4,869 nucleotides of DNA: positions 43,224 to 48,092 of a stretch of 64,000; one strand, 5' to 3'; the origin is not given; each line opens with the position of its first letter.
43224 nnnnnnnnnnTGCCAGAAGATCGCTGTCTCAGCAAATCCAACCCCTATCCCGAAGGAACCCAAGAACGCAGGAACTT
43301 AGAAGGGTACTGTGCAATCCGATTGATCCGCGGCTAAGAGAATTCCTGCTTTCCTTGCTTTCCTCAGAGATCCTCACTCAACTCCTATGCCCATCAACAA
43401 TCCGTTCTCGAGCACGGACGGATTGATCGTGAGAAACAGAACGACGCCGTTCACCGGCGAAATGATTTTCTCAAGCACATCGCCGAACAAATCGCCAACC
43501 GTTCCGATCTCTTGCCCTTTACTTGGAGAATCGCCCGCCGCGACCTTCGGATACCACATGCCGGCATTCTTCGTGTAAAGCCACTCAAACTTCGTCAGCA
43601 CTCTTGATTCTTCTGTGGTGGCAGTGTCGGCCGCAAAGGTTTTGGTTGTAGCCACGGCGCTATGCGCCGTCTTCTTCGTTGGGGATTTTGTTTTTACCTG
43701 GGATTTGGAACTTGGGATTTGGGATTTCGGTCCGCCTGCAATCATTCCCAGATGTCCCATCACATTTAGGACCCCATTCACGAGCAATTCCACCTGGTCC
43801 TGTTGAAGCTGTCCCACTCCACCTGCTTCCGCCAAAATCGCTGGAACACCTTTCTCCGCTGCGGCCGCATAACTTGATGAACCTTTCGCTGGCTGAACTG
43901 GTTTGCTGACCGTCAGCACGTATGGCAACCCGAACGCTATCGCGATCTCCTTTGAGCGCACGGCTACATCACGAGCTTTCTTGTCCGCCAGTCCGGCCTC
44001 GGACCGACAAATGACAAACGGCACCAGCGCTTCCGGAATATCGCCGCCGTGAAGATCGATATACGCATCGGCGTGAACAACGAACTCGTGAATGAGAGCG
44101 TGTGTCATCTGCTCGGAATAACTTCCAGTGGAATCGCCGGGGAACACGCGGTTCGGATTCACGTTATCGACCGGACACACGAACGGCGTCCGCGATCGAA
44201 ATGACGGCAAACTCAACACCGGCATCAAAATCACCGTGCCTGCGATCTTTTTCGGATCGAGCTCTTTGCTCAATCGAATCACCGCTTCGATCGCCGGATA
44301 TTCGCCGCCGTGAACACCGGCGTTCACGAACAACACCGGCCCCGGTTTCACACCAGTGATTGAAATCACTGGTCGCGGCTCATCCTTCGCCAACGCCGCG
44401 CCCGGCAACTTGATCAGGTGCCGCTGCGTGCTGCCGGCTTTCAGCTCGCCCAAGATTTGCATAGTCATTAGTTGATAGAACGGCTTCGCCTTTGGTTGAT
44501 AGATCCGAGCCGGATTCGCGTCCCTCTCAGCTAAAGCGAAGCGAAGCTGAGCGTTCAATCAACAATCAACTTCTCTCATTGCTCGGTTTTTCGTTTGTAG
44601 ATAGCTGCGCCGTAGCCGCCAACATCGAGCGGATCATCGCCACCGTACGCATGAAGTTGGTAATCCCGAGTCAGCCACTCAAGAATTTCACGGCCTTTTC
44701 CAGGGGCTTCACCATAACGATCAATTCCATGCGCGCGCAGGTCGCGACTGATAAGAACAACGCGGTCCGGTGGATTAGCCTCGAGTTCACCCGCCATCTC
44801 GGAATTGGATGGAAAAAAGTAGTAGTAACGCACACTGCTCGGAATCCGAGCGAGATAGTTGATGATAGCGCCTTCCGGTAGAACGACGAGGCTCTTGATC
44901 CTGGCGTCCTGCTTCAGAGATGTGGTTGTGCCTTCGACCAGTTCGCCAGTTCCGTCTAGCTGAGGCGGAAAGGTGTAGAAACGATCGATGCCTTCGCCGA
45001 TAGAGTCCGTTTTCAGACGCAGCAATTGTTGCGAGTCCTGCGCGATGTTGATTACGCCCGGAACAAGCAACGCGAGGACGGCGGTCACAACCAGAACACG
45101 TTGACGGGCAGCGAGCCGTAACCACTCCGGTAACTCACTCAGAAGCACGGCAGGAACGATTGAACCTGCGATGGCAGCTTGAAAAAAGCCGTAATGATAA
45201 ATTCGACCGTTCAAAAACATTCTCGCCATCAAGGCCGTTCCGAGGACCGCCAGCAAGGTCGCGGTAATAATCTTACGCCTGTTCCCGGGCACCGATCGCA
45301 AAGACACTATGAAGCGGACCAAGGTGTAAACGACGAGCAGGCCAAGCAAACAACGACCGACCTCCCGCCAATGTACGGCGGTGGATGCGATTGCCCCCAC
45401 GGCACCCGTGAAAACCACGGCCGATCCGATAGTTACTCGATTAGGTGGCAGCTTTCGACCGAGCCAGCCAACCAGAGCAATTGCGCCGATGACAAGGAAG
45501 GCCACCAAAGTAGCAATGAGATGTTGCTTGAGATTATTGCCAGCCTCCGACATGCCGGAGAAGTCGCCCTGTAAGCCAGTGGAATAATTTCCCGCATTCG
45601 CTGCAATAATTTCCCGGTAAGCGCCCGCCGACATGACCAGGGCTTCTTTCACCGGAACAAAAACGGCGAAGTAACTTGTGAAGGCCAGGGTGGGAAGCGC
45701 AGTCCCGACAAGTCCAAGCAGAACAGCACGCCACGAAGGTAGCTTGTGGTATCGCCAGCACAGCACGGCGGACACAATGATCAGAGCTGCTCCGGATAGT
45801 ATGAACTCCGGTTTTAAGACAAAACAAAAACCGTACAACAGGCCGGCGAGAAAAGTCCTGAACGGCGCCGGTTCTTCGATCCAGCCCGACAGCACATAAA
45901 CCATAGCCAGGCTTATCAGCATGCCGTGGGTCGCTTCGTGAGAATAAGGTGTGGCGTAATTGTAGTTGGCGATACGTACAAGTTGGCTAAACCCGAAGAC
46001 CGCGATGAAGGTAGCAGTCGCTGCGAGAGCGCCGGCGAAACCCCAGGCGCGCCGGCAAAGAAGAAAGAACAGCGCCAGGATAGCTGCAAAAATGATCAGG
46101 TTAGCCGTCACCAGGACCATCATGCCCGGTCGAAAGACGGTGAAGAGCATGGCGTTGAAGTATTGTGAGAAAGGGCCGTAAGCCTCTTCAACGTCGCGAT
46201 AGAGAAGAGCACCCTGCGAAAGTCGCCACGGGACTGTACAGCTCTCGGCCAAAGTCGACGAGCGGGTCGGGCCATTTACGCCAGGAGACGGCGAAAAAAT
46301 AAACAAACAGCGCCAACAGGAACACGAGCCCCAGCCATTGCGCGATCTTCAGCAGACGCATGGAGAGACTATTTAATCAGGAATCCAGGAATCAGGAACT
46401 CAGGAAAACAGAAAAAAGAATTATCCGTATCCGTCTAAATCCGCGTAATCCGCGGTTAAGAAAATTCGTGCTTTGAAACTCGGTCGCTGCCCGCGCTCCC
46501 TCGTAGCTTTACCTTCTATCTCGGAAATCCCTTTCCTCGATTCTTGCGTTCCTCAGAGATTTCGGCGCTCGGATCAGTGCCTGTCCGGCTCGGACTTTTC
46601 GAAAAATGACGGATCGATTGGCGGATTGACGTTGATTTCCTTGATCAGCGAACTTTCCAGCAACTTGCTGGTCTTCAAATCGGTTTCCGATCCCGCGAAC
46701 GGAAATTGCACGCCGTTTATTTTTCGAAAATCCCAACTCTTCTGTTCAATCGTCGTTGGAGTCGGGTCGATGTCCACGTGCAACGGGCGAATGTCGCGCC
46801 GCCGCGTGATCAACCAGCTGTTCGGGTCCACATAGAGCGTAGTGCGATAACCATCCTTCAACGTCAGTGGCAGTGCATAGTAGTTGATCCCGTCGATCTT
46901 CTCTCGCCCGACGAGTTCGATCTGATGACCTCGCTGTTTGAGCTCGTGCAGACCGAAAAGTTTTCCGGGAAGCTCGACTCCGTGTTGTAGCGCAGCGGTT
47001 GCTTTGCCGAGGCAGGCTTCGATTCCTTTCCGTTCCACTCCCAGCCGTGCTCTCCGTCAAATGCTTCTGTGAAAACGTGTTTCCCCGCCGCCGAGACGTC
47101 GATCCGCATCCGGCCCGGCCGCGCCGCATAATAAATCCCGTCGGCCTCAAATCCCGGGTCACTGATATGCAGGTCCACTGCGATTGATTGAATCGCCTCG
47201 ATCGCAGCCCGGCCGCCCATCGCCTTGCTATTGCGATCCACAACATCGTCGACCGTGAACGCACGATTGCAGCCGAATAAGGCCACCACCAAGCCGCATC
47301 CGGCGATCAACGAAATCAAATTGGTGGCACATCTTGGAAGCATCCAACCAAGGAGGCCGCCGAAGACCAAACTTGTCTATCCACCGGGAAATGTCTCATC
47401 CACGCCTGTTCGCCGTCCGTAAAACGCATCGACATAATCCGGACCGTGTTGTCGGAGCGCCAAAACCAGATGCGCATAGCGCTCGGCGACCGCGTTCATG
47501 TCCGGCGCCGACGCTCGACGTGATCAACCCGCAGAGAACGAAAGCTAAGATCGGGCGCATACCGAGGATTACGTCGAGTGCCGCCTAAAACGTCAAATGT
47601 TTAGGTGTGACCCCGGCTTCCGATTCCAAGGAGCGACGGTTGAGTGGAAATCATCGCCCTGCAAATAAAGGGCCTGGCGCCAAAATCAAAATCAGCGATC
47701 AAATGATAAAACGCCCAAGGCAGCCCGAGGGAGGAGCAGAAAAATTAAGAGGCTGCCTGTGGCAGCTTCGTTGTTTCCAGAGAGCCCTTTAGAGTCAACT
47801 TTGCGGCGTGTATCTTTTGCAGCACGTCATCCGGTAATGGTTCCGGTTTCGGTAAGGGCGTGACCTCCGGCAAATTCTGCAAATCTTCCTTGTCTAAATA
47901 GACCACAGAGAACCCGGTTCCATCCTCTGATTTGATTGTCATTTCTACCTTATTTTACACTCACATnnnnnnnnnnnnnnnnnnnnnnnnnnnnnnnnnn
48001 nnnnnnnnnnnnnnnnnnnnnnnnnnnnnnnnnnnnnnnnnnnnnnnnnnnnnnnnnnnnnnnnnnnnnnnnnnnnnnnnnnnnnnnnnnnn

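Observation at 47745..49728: Apparently AT-richer insertion beside groESL encoding a Swt1-like HEPN protein plus a 2-TM GAF-domain protein: candidate two/three-gene defence module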

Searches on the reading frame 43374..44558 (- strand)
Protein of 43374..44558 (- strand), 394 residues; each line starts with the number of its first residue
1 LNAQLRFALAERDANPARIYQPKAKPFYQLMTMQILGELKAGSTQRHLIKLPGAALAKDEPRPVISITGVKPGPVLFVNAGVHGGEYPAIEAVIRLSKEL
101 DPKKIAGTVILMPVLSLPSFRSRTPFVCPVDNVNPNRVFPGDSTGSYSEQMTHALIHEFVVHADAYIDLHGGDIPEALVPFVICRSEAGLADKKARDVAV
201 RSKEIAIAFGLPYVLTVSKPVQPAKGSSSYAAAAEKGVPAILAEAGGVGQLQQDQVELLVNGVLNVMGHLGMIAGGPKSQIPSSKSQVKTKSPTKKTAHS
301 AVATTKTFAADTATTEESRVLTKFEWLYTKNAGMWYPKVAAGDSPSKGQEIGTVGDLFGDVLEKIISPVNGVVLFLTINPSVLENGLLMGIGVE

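Call 110: search_protein_families(library=pfam, proteins=[window:43374-44558:-], max_evalue=0.001)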
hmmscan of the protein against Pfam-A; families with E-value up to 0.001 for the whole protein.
window:43374-44558:- (394 aa): 1 family
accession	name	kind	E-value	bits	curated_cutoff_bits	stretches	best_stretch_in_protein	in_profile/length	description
PF24827.1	AstE_AspA_cat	-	1.4e-24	87.1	25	1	72-269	1-191/192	Succinylglutamate desuccinylase/Aspartoacylase catalytic domain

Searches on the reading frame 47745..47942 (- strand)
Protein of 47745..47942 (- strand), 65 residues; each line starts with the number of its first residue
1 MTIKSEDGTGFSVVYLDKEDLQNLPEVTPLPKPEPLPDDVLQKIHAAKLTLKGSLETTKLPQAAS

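Call 3: search_protein_families(library=pfam, proteins=[window:47745-47942:-], max_evalue=1)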
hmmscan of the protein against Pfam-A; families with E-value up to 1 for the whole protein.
window:47745-47942:- (65 aa): 0 families

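Call 4: search_protein_families(library=padloc, proteins=[window:47745-47942:-], max_evalue=1)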
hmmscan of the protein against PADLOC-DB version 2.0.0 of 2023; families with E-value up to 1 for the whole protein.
window:47745-47942:- (65 aa): 0 families

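Call 5: search_protein_families(library=ncbifam, proteins=[window:47745-47942:-], max_evalue=1)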
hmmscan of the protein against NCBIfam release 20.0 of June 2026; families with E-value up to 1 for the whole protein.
window:47745-47942:- (65 aa): 0 families

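Call 29: list_cluster_members(proteins=[P0001, P0121, window:47745-47942:-, window:49800-51434:-])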
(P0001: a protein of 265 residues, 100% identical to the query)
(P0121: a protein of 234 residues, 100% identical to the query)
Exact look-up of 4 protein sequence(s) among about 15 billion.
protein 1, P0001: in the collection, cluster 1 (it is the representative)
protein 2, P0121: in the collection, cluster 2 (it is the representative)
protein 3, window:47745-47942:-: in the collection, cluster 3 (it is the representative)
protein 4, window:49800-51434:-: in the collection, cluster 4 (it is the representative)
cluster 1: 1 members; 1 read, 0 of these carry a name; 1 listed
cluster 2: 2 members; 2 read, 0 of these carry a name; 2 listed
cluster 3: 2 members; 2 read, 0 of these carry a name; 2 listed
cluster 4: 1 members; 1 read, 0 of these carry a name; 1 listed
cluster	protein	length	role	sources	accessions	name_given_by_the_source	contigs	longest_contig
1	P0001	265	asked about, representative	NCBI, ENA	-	-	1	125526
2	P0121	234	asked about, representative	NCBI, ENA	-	-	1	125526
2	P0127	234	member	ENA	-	-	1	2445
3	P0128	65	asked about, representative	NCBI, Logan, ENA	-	-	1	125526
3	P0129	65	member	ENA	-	-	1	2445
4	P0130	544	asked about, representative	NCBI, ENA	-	-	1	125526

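Call 36: search_protein_families(library=pfam, proteins=[L055:299-1165:-], max_evalue=0.01)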
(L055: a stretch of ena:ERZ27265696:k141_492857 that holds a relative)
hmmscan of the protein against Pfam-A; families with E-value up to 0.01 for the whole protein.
L055:299-1165:- (288 aa): 0 families

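Call 37: search_protein_families(library=padloc, proteins=[L055:299-1165:-], max_evalue=0.01)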
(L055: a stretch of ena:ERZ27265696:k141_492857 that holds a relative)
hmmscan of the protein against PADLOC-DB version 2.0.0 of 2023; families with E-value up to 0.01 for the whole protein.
L055:299-1165:- (288 aa): 0 families

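Call 68: search_protein_families(library=pfam, proteins=[L055:299-1165:-], max_evalue=0.1)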
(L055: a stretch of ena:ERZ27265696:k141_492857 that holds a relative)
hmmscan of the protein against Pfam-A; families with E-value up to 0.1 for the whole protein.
L055:299-1165:- (288 aa): 1 family
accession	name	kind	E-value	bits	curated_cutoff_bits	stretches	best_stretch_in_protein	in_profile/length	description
PF21943.1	TetR_C_46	-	0.085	13.5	27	0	81-113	27-62/109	Tetracyclin repressor-like, C-terminal domain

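Call 75: find_encoding_contigs(protein=window:47745-47942:-, flank=3000, max_places=4)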
Protein window:47745-47942:- (65 aa): 1 contig read that carries it; 1 place shown.
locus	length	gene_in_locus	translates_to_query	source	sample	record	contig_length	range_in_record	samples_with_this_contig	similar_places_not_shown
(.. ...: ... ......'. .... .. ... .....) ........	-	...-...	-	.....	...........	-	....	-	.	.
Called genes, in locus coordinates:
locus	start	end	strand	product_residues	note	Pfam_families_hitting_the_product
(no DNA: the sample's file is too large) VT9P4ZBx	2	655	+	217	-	?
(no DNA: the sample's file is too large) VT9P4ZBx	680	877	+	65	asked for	-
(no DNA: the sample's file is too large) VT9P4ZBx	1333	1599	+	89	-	?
